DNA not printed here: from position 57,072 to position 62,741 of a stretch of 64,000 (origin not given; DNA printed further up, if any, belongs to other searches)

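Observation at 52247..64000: Self-contained sigma-54 switch wired to a giant-TPR / putative clan-CD protease operon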

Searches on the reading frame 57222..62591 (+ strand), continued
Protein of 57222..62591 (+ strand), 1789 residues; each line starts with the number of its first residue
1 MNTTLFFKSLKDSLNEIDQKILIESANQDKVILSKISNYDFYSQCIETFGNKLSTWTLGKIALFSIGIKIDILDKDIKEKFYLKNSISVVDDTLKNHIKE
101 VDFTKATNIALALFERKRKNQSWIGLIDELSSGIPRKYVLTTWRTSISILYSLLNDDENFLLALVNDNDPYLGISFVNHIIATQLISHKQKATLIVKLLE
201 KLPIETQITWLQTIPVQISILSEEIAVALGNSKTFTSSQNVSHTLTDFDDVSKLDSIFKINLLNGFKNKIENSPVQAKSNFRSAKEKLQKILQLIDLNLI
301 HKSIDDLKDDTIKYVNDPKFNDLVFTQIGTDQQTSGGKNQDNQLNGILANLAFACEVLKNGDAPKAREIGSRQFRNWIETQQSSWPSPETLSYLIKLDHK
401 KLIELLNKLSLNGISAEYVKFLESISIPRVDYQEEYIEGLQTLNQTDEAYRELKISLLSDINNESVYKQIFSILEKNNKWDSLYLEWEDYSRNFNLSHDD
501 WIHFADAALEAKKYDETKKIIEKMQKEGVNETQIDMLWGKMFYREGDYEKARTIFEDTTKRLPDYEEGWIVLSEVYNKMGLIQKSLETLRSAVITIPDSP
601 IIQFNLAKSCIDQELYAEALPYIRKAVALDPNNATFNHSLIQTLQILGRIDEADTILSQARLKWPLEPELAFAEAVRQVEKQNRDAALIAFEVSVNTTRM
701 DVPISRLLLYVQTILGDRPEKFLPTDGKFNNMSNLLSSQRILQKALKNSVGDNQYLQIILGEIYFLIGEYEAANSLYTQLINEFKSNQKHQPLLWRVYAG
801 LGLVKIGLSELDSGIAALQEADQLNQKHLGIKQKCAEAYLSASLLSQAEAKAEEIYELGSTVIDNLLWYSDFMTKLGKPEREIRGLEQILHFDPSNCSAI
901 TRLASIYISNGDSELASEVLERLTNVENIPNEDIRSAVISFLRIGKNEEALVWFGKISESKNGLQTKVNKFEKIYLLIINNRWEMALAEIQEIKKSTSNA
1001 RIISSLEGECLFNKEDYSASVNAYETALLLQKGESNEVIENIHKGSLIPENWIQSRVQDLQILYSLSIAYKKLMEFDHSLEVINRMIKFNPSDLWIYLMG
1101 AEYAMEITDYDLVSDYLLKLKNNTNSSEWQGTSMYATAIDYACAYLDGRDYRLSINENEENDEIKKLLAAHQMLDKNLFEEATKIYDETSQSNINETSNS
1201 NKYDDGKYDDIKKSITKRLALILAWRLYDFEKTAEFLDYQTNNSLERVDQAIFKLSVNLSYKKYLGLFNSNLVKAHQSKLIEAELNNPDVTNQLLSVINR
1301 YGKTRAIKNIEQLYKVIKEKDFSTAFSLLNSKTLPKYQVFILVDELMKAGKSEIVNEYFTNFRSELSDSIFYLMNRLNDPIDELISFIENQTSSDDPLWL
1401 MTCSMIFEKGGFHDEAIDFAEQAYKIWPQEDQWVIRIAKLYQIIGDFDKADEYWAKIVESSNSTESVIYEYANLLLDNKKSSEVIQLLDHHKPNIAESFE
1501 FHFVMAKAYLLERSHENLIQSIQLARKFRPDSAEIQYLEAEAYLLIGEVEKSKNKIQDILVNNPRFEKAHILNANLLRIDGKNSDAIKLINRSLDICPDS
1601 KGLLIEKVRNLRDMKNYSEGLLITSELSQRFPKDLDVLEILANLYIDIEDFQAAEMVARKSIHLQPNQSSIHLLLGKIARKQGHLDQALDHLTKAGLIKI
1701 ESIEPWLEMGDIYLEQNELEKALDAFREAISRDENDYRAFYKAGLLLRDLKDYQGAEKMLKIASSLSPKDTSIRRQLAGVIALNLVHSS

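Call 62: search_protein_families(library=pfam, proteins=[P0001, L140:541-2331:+, L140:2335-4155:+, L134:9541-9840:+], max_evalue=0.01)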
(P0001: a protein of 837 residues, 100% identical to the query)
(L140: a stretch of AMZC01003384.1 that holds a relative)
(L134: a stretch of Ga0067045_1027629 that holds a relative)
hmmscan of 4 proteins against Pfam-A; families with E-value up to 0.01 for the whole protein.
P0001 (837 aa): 4 families
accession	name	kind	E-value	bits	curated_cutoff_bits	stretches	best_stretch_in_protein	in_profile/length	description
PF01364.23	Peptidase_C25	-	6.2e-11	42.6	23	1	395-710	48-371/374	Peptidase family C25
PF13428.12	TPR_14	-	0.00025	21.9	23.5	0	51-91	4-44/44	Tetratricopeptide repeat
PF12895.13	ANAPC3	-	0.0012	19.5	27.2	0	37-89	12-63/82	Anaphase-promoting complex, cyclosome, subunit 3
PF13174.12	TPR_6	-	0.0079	17.2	26.3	0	51-80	3-32/33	Tetratricopeptide repeat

L140:541-2331:+ (596 aa): 12 families
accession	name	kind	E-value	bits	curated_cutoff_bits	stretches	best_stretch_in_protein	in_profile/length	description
PF00005.33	ABC_tran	-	9.7e-35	120.6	25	1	378-527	1-137/137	ABC transporter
PF00664.28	ABC_membrane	-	6.8e-26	92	28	1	46-303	3-263/274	ABC transporter transmembrane region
PF02463.25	SMC_N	-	0.00011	22.2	40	0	419-569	111-211/220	RecF/RecN/SMC N terminal domain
PF13476.12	AAA_23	-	0.00064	20.8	27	1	379-408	13-39/201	AAA domain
PF01935.23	DUF87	-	0.0012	19.4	23.2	1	389-417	24-53/220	Helicase HerA, central domain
PF13191.12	AAA_16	-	0.0019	19.2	32.6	1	387-535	21-150/167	AAA ATPase domain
PF06414.18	Zeta_toxin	-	0.0039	17.1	22.3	1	386-427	14-55/199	Zeta toxin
PF02367.23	TsaE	-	0.0046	17.4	26.6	1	374-414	7-47/128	Threonylcarbamoyl adenosine biosynthesis protein TsaE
PF13555.12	AAA_29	-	0.0082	16.3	27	0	383-405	17-39/61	P-loop containing region of AAA domain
PF00503.26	G-alpha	-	0.009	15.6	48.8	0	390-478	23-99/333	G-protein alpha subunit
PF13401.12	AAA_22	-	0.0091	16.7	27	0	390-419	7-37/130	AAA domain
PF00931.28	NB-ARC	-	0.0092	15.7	23.5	0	386-415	17-45/248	NB-ARC domain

L140:2335-4155:+ (606 aa): 5 families
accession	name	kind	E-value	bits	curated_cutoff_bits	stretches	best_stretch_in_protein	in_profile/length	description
PF00664.28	ABC_membrane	-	2.4e-30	106.6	28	1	38-299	2-267/274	ABC transporter transmembrane region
PF00005.33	ABC_tran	-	4.9e-30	105.4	25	1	367-516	1-137/137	ABC transporter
PF02463.25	SMC_N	-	1.7e-05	24.8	40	1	408-558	111-211/220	RecF/RecN/SMC N terminal domain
PF13191.12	AAA_16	-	0.0018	19.3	32.6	1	378-515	25-142/167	AAA ATPase domain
PF01935.23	DUF87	-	0.0079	16.8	23.2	0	380-410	26-57/220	Helicase HerA, central domain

L134:9541-9840:+ (100 aa): 0 families

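Call 70: search_protein_families(library=padloc, proteins=[P0001, window:57222-62591:+], max_evalue=0.001)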
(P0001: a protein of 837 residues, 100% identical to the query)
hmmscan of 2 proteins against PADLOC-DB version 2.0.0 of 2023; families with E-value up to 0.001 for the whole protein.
P0001 (837 aa): 0 families

window:57222-62591:+ (1789 aa): 1 family
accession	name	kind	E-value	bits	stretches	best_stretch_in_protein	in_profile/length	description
PDLC01101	PrimPol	-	3.7e-08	30.5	1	1651-1742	16-106/490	adaptation polymerase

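Call 79: predict_structure(alignment_id=A2)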
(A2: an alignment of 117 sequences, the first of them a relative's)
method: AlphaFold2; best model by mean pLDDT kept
length: 837 residues; sequences in the alignment: 117
mean_pLDDT: 83.5   pTM: 0.62
mean pLDDT of the five models: 83.5, 83.0, 82.9, 78.7, 76.9
residues with pLDDT >= 90: 443; 70-90: 249; 50-70: 66; < 50: 79
segments of 3 or more residues with pLDDT < 50: 1-4, 264-291, 311-318, 488-506, 723-725, 780-792
pLDDT, mean of each block of 10 residues (from residue 1): 51 93 96 97 95 98 97 96 96 93 94 84 93 90 89 90 90 93 95 94 87 93 92 82 87 85 47 31 36 61 62 47 93 96 97 92 91 92 93 94 89 95 92 88 84 90 92 95 65 44 57 93 93 88 72 93 92 87 87 90 96 93 96 96 91 96 88 93 88 91 96 63 56 72 62 80 78 72 40 62 86 85 82 87
secondary structure, 60 per line:
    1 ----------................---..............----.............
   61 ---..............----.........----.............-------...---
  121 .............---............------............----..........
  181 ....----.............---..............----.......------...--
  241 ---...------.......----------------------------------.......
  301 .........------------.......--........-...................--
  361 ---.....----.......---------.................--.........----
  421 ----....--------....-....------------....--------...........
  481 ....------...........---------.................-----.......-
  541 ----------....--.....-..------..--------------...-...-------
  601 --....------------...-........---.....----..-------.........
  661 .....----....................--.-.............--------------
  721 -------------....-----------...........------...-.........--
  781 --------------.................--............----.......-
elements in order (helices of 4 or more, strands of 3 or more residues): E11-13 H14-26 H30-43 H48-60 H64-77 H82-90 H95-107 H121-133 H137-148 H155-166 H171-184 H189-201 H205-218 H223-229 E244-246 H253-259 H294-309 E322-328 H331-338 H340-358 E364-368 H373-379 H389-405 E408-416 E425-428 E437-440 H442-445 E458-461 H470-484 H491-501 E511-516 H517-527 E536-539 H551-554 E557-561 E587-589 E603-606 H623-630 E634-638 H652-665 H670-689 H694-702 E703-706 E734-737 H749-759 E770-778 E795-811 E814-825 E830-836

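Call 81: fold_search(model_id=the predicted structure, library=pdb)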
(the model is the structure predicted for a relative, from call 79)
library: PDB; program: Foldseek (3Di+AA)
matches with E <= 10: 1265; with E <= 0.001: 84
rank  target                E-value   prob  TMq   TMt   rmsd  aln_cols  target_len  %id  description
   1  4rbm                  7.8e-09  1.00  0.29  0.49  19.3       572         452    9  Porphyromonas gingivalis gingipain K (Kgp) catalytic and immunoglobulin superfamily-like domains (released 2014-10-08)
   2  6i9a_A                3.4e-08  1.00  0.28  0.47  20.2       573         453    9  Porphyromonas gingivalis gingipain K (Kgp) in complex with inhibitor KYT-36 (released 2019-03-13)
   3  7yea_A                4.7e-06  1.00  0.13  0.11  23.4       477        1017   14  Human O-GlcNAc transferase Dimer (released 2023-07-12)
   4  7yeh_A                8.9e-06  1.00  0.11  0.09  24.0       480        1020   14  Cryo-EM structure of human OGT-OGA complex (released 2023-07-12)
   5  8eey_B                1.1e-05  1.00  0.21  0.23  27.5       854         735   10  Cas7-11 in complex with DR-mismatched target RNA, Csx29 and Csx30 (released 2022-11-16)
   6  8dth_B                1.8e-05  0.99  0.14  0.16  25.2       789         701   10  Cryo-EM structure of Arabidopsis SPY alternative conformation 2 (released 2023-03-08)
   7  8dtf_A                2.2e-05  1.00  0.14  0.14  25.3       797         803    9  Cryo-EM structure of the full length Arabidopsis SPY with complete TPRs (released 2023-03-08)
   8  8dtg_B                2.2e-05  0.99  0.15  0.17  27.1       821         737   11  Cryo-EM structure of Arabidopsis SPY alternative conformation 1 (released 2023-03-08)
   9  8dti_A                2.9e-05  1.00  0.13  0.16  26.2       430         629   10  Cryo-EM structure of Arabidopsis SPY in complex with GDP-fucose (released 2023-03-08)
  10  8dtg_A                2.9e-05  1.00  0.11  0.12  27.7       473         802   12  Cryo-EM structure of Arabidopsis SPY alternative conformation 1 (released 2023-03-08)
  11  8chy                  3.2e-05  1.00  0.11  0.33  16.2       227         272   17  Crystal structure of an 8-repeat consensus TPR superhelix with Zinc. (released 2024-02-21)
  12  7y4i_A                5.1e-05  1.00  0.14  0.14  27.8       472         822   12  Crystal structure of SPINDLY in complex with GDP (released 2022-12-07)
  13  8eex_B                5.1e-05  1.00  0.23  0.26  25.8       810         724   10  Cas7-11 in complex with Csx29 (released 2022-11-16)
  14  7y4i_B                6.6e-05  1.00  0.11  0.11  27.6       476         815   11  Crystal structure of SPINDLY in complex with GDP (released 2022-12-07)
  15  8dth_A                6.9e-05  0.98  0.11  0.13  28.0       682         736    9  Cryo-EM structure of Arabidopsis SPY alternative conformation 2 (released 2023-03-08)
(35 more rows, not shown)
